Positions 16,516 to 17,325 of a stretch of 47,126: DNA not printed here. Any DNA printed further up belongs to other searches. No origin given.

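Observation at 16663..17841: Secreted fusion of 34 Asn-Pro-Cys triplets to a cytochrome-P460-like haem domain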

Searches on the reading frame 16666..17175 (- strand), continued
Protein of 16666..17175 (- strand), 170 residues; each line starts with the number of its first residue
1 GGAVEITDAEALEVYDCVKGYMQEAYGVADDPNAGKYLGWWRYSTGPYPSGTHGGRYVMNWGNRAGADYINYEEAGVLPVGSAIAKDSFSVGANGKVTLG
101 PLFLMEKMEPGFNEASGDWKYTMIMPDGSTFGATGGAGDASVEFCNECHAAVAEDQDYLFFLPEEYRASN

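Call 49: search_solved_structures(query=A2, max_evalue=10, show_alignments=5)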
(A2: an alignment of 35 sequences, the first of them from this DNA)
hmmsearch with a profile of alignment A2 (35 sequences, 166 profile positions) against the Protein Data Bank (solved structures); distinct sequences matched with E-value up to 10: 22.
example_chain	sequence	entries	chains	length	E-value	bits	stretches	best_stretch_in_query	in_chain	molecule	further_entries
7ead_A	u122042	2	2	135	4.2e-08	36.1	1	53-158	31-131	Cytochrome_P460 domain-containing protein | Probable cytochrome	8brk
7s5o_A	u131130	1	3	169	1.8e-07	34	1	48-160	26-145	Cytochrome_P460 domain-containing protein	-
9hrk_A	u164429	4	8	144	3.5e-05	26.6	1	33-162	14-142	Cytochrome P460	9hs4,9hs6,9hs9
6hiu_B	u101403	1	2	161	4.8e-05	26.1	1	32-162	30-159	Cytochrome P460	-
8gar_A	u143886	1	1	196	0.0015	21.3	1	32-158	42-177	Cytochrome P460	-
2je2_A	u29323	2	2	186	0.0026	20.5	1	60-158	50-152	CYTOCHROME P460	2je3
7zqz_A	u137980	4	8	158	0.005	19.5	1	55-157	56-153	Cytochrome c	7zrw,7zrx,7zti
9htv_A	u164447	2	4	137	0.0054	19.4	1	55-157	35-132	Cytochrome c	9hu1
7zs4_A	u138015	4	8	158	0.0069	19.1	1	54-157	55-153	Cytochrome c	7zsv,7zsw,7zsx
6hih_A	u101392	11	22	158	0.0076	19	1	55-157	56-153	Cytochrome c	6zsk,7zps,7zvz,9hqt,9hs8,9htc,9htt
2cm4_A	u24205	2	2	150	0.086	15.5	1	83-152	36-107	COMPLEMENT INHIBITOR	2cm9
3o49_A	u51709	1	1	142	0.09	15.5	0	115-140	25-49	de novo designed beta-trefoil architecture with symmetric primary structure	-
5hcc_C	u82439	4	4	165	0.1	15.3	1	83-152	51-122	Complement inhibitor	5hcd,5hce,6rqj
3o4a_A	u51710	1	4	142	0.11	15.2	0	115-139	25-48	de novo designed beta-trefoil architecture with symmetric primary structure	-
3zui_A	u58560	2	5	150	0.15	14.8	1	83-152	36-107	COMPLEMENT INHIBITOR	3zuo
6e0x_A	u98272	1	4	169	0.44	13.2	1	55-158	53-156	Cytochrome P460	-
6amg_A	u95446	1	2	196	0.45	13.2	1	55-158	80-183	Cytochrome P460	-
6e17_A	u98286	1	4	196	0.53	13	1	55-158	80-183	Cytochrome P460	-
6e0y_A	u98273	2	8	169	0.56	12.9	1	55-158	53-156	Cytochrome P460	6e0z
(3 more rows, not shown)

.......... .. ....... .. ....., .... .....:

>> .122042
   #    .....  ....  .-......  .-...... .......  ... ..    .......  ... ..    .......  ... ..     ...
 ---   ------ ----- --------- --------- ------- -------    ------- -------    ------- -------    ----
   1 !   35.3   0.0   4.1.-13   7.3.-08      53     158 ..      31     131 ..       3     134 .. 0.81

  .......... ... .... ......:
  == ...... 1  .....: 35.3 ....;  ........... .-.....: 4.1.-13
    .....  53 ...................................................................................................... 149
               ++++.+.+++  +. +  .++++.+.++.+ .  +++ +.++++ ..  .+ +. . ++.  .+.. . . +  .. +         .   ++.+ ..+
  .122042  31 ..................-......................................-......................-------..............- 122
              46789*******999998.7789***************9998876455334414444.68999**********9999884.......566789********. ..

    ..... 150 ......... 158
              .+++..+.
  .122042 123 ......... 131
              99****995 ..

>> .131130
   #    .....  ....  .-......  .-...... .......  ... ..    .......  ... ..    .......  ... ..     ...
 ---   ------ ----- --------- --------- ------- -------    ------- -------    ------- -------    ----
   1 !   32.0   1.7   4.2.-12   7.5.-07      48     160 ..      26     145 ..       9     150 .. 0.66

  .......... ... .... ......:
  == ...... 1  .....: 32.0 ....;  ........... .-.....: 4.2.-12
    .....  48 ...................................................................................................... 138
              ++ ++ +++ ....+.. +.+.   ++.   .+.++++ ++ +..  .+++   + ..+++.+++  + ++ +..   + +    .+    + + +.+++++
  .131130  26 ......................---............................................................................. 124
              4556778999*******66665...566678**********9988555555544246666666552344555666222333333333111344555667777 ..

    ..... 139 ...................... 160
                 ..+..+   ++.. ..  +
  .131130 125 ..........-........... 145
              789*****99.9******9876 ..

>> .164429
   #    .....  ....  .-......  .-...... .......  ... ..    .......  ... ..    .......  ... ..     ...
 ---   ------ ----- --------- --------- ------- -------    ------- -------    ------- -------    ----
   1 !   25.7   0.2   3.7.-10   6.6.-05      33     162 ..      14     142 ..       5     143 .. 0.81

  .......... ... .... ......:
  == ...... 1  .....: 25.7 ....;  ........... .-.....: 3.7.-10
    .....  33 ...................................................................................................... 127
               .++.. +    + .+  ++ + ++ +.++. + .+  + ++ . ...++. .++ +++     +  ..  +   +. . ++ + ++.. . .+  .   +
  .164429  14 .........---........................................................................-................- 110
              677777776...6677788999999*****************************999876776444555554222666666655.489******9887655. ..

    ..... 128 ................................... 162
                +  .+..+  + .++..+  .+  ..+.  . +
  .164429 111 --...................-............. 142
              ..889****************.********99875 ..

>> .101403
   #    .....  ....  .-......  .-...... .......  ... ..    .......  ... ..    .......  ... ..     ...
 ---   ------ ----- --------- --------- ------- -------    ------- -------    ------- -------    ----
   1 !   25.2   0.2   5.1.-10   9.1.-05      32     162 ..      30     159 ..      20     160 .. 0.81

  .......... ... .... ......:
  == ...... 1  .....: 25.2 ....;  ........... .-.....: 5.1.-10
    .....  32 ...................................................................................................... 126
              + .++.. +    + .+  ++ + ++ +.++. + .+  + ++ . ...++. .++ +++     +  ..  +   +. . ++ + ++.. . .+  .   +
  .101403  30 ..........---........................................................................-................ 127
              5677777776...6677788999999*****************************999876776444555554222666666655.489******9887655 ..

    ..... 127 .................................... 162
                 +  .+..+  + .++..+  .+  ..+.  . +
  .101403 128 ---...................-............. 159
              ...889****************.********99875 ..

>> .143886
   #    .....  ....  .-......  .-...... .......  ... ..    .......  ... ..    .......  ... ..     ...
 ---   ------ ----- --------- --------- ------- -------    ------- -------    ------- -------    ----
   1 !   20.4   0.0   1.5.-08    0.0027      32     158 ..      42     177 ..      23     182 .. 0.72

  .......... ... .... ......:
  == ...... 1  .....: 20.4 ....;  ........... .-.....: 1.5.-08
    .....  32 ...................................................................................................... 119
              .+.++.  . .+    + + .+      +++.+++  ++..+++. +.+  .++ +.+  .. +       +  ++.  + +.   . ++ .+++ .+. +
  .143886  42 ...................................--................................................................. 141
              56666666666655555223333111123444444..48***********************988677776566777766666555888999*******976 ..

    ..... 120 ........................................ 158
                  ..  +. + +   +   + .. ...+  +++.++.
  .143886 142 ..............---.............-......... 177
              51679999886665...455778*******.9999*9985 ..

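Call 51: find_encoding_contigs(protein=P0085, flank=7000, max_places=2)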
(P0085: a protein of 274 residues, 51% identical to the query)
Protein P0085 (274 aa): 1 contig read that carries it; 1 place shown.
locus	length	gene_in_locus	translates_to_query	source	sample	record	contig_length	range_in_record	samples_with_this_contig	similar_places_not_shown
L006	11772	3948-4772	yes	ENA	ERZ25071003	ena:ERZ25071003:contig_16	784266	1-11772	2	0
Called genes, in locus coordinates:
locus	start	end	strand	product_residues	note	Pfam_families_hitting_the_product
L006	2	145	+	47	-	?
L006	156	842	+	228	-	-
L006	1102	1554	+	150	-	-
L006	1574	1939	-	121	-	PF13358:DDE_3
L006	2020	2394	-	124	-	PF13565:HTH_32 (weak), PF13592:HTH_33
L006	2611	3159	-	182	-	-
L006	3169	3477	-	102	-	PF00565:SNase (weak)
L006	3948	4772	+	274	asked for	PF16694:Cytochrome_P460 (weak)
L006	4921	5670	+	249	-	PF22308:DUF6969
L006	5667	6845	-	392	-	PF04143:Sulf_transp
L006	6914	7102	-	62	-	-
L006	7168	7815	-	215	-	PF01008:IF-2B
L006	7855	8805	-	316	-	PF12860:PAS_7, PF00990:GGDEF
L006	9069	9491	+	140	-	PF13340:DUF4096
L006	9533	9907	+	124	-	PF01609:DDE_Tnp_1, PF13586:DDE_Tnp_1_2 (weak)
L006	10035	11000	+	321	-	PF00072:Response_reg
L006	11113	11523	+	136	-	-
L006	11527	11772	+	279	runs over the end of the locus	PF01408:GFO_IDH_MocA, PF03435:Sacchrp_dh_NADP (faint), PF03447:NAD_binding_3, PF01958:Asp_DH_C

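Call 58: find_related_loci(query=A1, collection=genome_contigs, flank=3000)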
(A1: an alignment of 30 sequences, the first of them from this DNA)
Query A1 (170 aa) in genome_contigs; peptide patterns used: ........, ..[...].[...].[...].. (x = any residue, [..] = any of these).
539 stretches matched a pattern; 507 encode a relative of the query (tblastn E <= 1e-3); the best 80 are kept; 80 distinct loci.
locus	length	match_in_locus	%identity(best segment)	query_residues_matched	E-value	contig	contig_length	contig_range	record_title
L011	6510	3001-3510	91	1-170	6e-106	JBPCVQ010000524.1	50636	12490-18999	MAG: Geminicoccaceae bacterium isolate MAG_seacave_72 S1Ck127_13043762, whole genome shotgun sequence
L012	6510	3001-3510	85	1-170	2e-97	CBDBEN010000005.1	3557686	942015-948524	MAG: Geminicoccaceae bacterium isolate 5de21e70-b3f7-4301-afc6-8d3973be0dda genome assembly, contig: contig_5, whole gen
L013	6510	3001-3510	81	1-170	1e-92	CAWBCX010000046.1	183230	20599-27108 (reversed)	MAG: uncultured Alphaproteobacteria bacterium isolate MFD02832.bin.2.45 genome assembly, contig: contig_5676, whole geno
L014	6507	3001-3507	60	1-169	7e-68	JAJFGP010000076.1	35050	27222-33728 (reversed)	MAG: Kiloniellaceae bacterium isolate OFTM340 OFTM340_75, whole genome shotgun sequence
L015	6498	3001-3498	58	2-167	1e-63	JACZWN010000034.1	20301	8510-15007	MAG: Proteobacteria bacterium isolate B20T1B11 B20T1B11_NODE377, whole genome shotgun sequence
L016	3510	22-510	58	5-167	2e-63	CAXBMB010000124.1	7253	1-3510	MAG TPA_asm: uncultured Rhodovibrionaceae bacterium isolate ERR2762121_concoct_10 genome assembly, contig: ERZ3421540.11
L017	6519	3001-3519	59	1-170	3e-63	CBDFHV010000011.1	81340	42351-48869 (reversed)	MAG: Rhodospirillales bacterium isolate fdb9ddf0-d161-4023-a233-fb38a48c8877 genome assembly, contig: contig_11, whole g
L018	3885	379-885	59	2-170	3e-63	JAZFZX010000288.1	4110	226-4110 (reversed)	MAG: Kiloniellales bacterium isolate SCS1bin.12 SCS1bin.12_288, whole genome shotgun sequence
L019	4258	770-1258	56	5-167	5e-63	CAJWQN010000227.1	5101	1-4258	MAG TPA_asm: uncultured Rhodospirillaceae bacterium isolate ERR599062_bin.14_MetaBAT_v2.12.1_MAG genome assembly, contig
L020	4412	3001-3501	56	1-167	2e-62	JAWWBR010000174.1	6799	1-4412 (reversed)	MAG: Alphaproteobacteria bacterium isolate HN16.bin.16 k141_573908_length_6799_cov_16.6389, whole genome shotgun sequenc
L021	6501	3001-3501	57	1-167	2e-62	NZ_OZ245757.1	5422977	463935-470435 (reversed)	MAG: Pelagibius sp. isolate 760ca8d6-3f45-411e-84d6-76e93a98b049 chromosome 1, complete sequence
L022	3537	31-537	56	2-170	6e-62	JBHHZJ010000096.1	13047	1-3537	MAG: Kiloniellaceae bacterium isolate Maj_1_bin.32 NODE_2212_length_13047_cov_16.168180, whole genome shotgun sequence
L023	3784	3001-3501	56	1-167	4e-62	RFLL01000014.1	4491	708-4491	MAG: Alphaproteobacteria bacterium isolate J153 k99_48870, whole genome shotgun sequence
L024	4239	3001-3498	58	1-167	5e-62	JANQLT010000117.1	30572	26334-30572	MAG: Kiloniellales bacterium isolate PL25a_bin.68 k99_598343, whole genome shotgun sequence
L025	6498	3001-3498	55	4-169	8e-62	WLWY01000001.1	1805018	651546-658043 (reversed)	MAG: Alphaproteobacteria bacterium isolate MH-Pat-all_autometa_1-15 scf7180000017298.1805018, whole genome shotgun seque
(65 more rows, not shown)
